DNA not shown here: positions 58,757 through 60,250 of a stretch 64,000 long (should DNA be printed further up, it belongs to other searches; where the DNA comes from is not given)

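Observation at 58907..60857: Stand-alone Card1/Can2-like CARF-nuclease with altered signature residues, packed behind an esterase, with no CRISPR-Cas or cyclase in 64 kb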

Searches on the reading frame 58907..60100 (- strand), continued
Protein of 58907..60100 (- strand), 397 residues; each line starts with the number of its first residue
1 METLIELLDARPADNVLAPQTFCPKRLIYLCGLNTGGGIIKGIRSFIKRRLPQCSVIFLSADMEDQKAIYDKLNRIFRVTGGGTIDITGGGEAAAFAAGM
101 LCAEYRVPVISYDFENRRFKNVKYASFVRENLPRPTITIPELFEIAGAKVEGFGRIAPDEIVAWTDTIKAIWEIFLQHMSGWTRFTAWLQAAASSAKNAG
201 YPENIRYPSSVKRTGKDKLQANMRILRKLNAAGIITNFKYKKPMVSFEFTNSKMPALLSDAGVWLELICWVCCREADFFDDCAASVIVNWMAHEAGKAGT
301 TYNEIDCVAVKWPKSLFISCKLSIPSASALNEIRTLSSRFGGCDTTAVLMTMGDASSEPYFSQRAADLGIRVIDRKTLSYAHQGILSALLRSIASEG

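Call 12: search_solved_structures(query=A1, max_evalue=1, show_alignments=5)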
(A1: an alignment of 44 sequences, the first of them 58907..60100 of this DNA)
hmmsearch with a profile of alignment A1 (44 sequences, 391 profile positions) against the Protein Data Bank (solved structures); distinct sequences matched with E-value up to 1: 12.
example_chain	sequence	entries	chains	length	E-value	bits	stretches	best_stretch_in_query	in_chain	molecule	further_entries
7bdv_A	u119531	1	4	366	2.9e-13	52.7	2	3-194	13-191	Can2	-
1xmx_A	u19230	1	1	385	9.9e-12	47.6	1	263-380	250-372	hypothetical protein VC1899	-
8bao_A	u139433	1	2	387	5.8e-10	41.8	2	255-368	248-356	DUF1887 family protein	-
6wxw_A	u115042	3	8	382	3.3e-07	32.7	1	4-380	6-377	Card1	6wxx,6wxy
6xl1_A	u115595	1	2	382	4.8e-06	28.9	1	4-380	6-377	Card1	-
8z4i_A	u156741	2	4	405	0.0025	19.9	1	82-376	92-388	CARF-domain cantaining dual-activated nuclease | CARF-domain containing dual-activated nuclease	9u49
8htw_A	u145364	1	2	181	0.0042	19.2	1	49-126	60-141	CRISPR system ring nuclease SSO2081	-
7yhl_A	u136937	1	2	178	0.011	17.8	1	49-126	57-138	CRISPR system ring nuclease SSO2081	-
7ygh_A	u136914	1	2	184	0.012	17.7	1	49-126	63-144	CRISPR system ring nuclease SSO2081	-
7ygl_A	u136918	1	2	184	0.012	17.7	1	49-126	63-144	CRISPR system ring nuclease SSO2081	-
7z55_AAA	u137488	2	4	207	0.076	15.1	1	73-130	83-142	CRISPR-associated protein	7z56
5nbc_A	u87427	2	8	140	0.22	13.6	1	198-256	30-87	Ferric uptake regulation protein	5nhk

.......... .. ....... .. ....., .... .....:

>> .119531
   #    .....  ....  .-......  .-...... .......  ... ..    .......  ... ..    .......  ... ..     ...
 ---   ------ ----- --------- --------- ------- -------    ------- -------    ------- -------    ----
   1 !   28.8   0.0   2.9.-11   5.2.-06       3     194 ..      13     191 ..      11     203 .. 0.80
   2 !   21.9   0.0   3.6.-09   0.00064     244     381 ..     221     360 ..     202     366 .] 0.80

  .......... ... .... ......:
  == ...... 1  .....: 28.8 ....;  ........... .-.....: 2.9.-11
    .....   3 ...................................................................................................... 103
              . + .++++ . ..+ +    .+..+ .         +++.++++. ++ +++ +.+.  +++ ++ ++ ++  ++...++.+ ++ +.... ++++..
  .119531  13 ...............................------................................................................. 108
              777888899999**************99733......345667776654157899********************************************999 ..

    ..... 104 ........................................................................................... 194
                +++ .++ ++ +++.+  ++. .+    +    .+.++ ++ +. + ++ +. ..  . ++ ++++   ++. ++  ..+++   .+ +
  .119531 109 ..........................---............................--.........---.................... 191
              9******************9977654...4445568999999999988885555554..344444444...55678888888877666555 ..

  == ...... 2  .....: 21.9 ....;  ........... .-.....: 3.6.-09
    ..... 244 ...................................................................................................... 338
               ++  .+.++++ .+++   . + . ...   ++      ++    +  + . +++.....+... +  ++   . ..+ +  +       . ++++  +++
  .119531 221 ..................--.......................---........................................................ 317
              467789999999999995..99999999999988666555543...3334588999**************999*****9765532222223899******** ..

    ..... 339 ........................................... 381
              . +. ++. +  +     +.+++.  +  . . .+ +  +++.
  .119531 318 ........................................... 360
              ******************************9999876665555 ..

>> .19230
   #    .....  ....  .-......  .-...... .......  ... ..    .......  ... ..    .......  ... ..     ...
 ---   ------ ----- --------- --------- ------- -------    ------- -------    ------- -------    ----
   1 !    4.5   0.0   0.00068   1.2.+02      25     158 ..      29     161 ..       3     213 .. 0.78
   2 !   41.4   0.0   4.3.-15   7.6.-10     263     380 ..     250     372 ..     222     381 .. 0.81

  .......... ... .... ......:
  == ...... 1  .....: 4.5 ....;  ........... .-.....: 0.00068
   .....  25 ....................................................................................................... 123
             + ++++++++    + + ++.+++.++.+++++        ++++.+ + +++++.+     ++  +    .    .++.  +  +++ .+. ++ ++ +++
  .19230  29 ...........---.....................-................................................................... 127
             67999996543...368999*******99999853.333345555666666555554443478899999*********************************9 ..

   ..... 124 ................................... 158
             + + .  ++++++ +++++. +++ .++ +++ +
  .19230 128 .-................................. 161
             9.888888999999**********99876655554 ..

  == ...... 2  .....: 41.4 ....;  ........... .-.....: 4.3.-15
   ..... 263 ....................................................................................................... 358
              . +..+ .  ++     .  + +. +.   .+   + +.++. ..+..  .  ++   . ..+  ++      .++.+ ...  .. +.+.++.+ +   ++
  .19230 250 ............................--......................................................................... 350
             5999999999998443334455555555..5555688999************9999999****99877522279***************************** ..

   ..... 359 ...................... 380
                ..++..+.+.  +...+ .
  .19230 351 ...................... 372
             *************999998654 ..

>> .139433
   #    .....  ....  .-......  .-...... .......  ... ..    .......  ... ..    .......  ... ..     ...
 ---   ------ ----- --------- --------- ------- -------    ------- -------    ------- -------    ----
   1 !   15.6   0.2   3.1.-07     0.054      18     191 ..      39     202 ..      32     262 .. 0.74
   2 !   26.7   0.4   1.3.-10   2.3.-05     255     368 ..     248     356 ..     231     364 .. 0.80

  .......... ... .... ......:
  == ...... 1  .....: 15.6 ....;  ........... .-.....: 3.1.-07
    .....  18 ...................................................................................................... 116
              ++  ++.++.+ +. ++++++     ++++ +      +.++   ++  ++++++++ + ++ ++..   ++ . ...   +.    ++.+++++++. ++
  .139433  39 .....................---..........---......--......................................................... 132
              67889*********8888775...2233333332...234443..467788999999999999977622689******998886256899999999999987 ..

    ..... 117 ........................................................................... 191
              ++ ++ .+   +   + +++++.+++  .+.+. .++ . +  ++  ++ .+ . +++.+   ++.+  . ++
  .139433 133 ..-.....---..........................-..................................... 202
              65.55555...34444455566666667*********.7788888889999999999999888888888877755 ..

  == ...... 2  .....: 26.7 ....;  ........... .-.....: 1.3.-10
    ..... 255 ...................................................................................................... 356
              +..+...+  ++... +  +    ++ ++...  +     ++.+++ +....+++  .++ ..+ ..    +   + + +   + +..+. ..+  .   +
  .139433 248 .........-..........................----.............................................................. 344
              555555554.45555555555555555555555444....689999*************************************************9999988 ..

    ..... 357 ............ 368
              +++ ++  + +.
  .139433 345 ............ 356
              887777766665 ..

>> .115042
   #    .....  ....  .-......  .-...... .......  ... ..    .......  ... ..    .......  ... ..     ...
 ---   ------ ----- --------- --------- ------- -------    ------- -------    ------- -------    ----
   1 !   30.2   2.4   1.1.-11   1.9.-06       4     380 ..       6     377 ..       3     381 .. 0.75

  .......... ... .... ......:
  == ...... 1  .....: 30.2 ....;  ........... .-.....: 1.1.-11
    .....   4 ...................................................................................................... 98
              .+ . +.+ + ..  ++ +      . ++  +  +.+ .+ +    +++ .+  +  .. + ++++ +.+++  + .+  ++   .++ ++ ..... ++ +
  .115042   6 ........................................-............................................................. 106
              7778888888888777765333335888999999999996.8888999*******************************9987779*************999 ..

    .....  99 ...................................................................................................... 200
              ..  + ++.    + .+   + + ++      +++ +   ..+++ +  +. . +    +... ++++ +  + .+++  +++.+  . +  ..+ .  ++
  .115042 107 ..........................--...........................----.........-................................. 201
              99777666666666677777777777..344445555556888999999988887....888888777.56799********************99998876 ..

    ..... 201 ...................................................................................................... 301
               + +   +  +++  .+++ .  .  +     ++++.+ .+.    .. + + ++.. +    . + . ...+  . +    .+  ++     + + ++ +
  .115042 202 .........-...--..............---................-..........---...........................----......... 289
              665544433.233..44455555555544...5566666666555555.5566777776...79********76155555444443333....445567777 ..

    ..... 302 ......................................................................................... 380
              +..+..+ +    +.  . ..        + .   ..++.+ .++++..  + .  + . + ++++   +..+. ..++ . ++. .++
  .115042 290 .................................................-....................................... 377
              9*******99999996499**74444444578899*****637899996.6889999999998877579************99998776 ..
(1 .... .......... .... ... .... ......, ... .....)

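Call 14: find_encoding_contigs(protein=window:58907-60100:-, flank=10000, max_places=6)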
Protein window:58907-60100:- (397 aa): 18 contigs read that carry it; 6 places shown.
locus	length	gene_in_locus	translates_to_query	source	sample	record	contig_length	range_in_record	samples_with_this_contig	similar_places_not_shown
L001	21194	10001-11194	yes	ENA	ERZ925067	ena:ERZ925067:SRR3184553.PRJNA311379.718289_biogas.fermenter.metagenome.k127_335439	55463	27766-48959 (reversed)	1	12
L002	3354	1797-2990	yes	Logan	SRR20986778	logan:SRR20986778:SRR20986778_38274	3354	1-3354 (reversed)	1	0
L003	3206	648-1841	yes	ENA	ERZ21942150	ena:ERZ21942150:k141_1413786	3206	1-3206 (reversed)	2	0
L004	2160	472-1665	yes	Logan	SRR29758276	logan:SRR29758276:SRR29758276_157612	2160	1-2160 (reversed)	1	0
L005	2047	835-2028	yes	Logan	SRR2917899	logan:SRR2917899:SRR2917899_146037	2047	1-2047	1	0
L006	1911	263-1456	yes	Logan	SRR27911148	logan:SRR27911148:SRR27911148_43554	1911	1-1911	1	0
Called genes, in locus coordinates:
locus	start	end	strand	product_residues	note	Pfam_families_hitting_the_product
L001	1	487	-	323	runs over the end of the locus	PF01207:Dus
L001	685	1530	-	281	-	PF00763:THF_DHG_CYH, PF02882:THF_DHG_CYH_C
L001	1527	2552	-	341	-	PF01790:LGT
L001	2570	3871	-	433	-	PF00675:Peptidase_M16, PF05193:Peptidase_M16_C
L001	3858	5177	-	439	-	PF05193:Peptidase_M16_C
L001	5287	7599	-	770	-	PF13567:DUF4131, PF03772:Competence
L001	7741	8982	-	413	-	PF01946:Thi4 (faint), PF00890:FAD_binding_2 (weak), PF01134:GIDA (weak), PF01266:DAO (weak), PF07992:Pyr_redox_2 (faint), PF12831:FAD_oxidored, PF13450:NAD_binding_8 (weak), PF12831:FAD_oxidored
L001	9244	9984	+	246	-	PF00326:Peptidase_S9 (weak), PF00561:Abhydrolase_1 (faint), PF12146:Hydrolase_4 (faint)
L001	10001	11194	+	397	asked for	-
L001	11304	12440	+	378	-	PF00365:PFK, PF01513:NAD_kinase (weak)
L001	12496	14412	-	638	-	PF00664:ABC_membrane, PF00005:ABC_tran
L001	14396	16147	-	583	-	PF00664:ABC_membrane, PF00005:ABC_tran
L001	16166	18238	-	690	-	-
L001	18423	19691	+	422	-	PF00005:ABC_tran, PF08402:TOBE_2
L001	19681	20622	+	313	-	PF00528:BPD_transp_1 (weak)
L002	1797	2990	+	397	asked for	-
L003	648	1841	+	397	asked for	-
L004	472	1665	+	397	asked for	-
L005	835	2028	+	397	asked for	-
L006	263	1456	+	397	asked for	-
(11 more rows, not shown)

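Call 15: find_encoding_contigs(protein=P0032, flank=10000, max_places=4)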
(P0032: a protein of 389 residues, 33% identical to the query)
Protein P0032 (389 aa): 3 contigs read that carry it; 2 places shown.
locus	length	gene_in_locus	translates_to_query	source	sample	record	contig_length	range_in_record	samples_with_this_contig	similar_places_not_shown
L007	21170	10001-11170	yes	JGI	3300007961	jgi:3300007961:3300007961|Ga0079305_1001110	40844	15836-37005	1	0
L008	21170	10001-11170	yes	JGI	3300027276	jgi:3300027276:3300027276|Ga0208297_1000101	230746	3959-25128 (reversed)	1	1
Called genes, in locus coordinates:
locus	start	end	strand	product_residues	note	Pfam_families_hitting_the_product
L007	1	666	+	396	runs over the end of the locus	PF00108:Thiolase_N, PF02803:Thiolase_C, PF22691:Thiolase_C_1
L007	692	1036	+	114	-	PF12172:zf-ChsH2 (weak)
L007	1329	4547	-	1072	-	PF04313:HSDR_N, PF04851:ResIII, PF18766:SWI2_SNF2, PF22679:T1R_D3-like, PF11867:T1RH-like_C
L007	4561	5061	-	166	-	-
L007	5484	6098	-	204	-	-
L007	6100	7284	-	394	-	PF01420:Methylase_S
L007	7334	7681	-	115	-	PF13711:DUF4160 (weak)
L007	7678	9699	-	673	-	PF12161:HsdM_N, PF02384:N6_Mtase, PF01170:UPF0020 (weak), PF05175:MTS (faint), PF07669:Eco57I (faint)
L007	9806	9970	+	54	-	-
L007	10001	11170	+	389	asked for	PF09002:Card1_endonuc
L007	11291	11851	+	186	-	-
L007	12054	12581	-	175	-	PF13302:Acetyltransf_3, PF13420:Acetyltransf_4, PF00583:Acetyltransf_1, PF13508:Acetyltransf_7 (weak)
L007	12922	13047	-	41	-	-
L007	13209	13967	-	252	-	-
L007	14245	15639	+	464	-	PF01637:ATPase_2, PF13191:AAA_16 (weak), PF13173:AAA_14, PF03008:DUF234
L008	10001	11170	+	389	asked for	PF09002:Card1_endonuc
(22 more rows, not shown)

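Call 16: find_encoding_contigs(protein=P0071, flank=10000, max_places=4)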
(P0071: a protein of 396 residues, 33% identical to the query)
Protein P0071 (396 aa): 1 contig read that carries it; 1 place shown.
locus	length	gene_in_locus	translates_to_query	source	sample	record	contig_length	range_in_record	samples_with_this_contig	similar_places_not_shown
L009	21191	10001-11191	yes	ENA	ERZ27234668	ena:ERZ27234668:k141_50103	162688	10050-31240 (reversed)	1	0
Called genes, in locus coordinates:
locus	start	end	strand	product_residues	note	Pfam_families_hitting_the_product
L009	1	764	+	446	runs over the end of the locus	PF00009:GTP_EFTU (weak), PF01926:MMR_HSR1, PF02421:FeoB_N, PF00009:GTP_EFTU, PF01926:MMR_HSR1, PF02421:FeoB_N, PF04548:AIG1 (weak), PF14714:KH_dom-like, +5 more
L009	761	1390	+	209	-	PF02660:G3P_acyltransf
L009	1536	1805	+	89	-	PF00009:GTP_EFTU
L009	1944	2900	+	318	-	PF03144:GTP_EFTU_D2, PF14492:EFG_III (weak), PF00679:EFG_C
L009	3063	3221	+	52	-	PF06421:LepA_C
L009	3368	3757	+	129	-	PF06908:YpsA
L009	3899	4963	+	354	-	PF04055:Radical_SAM, PF06969:HemN_C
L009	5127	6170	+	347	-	PF02012:BNR (faint), PF13088:BNR_2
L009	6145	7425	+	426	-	PF03781:FGE-sulfatase (weak)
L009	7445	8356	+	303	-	PF00701:DHDPS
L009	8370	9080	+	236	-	PF04131:NanE, PF00478:IMPDH (weak), PF03060:NMO (weak)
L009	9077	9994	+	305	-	PF00480:ROK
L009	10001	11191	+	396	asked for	-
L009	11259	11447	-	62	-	PF00224:PK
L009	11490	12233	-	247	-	PF00224:PK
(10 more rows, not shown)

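Call 23: find_related_loci(query=A1, collection=genome_contigs, flank=10000)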
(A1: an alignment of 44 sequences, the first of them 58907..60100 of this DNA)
Query A1 (397 aa) in genome_contigs; peptide patterns used: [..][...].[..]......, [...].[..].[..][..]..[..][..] (x = any residue, [..] = any of these).
298 stretches matched a pattern; 261 encode a relative of the query (tblastn E <= 1e-3); the best 80 are kept; 80 distinct loci.
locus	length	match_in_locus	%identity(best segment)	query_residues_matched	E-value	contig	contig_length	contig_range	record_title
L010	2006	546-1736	86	1-397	0e+0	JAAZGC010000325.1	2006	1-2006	MAG: Clostridiales bacterium isolate AS10tlH2TH_327 275362_AS10, whole genome shotgun sequence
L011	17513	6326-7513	85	1-396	0e+0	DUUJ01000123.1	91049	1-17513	MAG TPA_asm: Clostridiales bacterium isolate AS08sgBPME_197 318642_AS08, whole genome shotgun sequence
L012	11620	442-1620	47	1-394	1e-109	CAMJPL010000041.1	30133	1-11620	MAG: uncultured Clostridia bacterium isolate SRR12081301_bin.2_metaWRAP_v1.3_MAG genome assembly, contig: ERZ12289766.19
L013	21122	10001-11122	33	1-373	4e-61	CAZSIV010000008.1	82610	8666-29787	MAG TPA_asm: uncultured Oscillospiraceae bacterium isolate SRP287540_co1_231 genome assembly, contig: NODE_200_length_82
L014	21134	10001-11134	32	4-379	2e-58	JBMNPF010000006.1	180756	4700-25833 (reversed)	MAG: Oscillospiraceae bacterium isolate SBF912SR2HQ0005 scaffold_239_c1, whole genome shotgun sequence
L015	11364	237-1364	32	1-379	2e-57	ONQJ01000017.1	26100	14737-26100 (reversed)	uncultured Clostridiales bacterium isolate RUG542 genome assembly, contig: scaffold_1158, whole genome shotgun sequence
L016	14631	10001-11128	33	1-379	1e-57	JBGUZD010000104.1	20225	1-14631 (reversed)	MAG: Candidatus Limivicinus sp. isolate ruminal_MAG_462 ruminal_MAG_462_contig_0104, whole genome shotgun sequence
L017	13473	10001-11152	32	1-389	4e-57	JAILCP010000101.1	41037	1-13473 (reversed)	MAG: Lachnospiraceae bacterium isolate RUI588 k141_4927464_flag=0_multi=18.9952_len=41037, whole genome shotgun sequence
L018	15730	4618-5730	32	1-374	4e-57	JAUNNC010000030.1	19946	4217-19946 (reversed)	MAG: Eubacteriales bacterium isolate S32M_St_metabat_38_sub NODE_1745_length_19946_cov_6.637474, whole genome shotgun se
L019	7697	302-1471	31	1-391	5e-57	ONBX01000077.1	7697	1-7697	uncultured Clostridiales bacterium isolate RUG166 genome assembly, contig: scaffold_16028, whole genome shotgun sequence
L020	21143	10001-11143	31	1-379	2e-56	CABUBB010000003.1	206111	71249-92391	MAG TPA_asm: uncultured Clostridiales bacterium isolate MGYG-HGUT-03838 genome assembly, contig: GUT_GENOME245503_3, who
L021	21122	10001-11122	32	3-378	2e-56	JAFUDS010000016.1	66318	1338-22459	MAG: Clostridia bacterium isolate RGIG4401 Roe_deer_Omasum-2__c1953, whole genome shotgun sequence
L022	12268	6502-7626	32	1-380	1e-56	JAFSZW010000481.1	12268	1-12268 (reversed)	MAG: Clostridia bacterium isolate RGIG3625 Goat_Rumen.Co__c2423971, whole genome shotgun sequence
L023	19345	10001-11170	31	1-391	4e-56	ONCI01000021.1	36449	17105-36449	uncultured Clostridiales bacterium isolate RUG180 genome assembly, contig: scaffold_2604, whole genome shotgun sequence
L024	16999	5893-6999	32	2-374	7e-56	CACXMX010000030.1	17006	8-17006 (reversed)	MAG: Ruminococcaceae bacterium isolate RUG11398 genome assembly, contig: RUG11398_asm_30, whole genome shotgun sequence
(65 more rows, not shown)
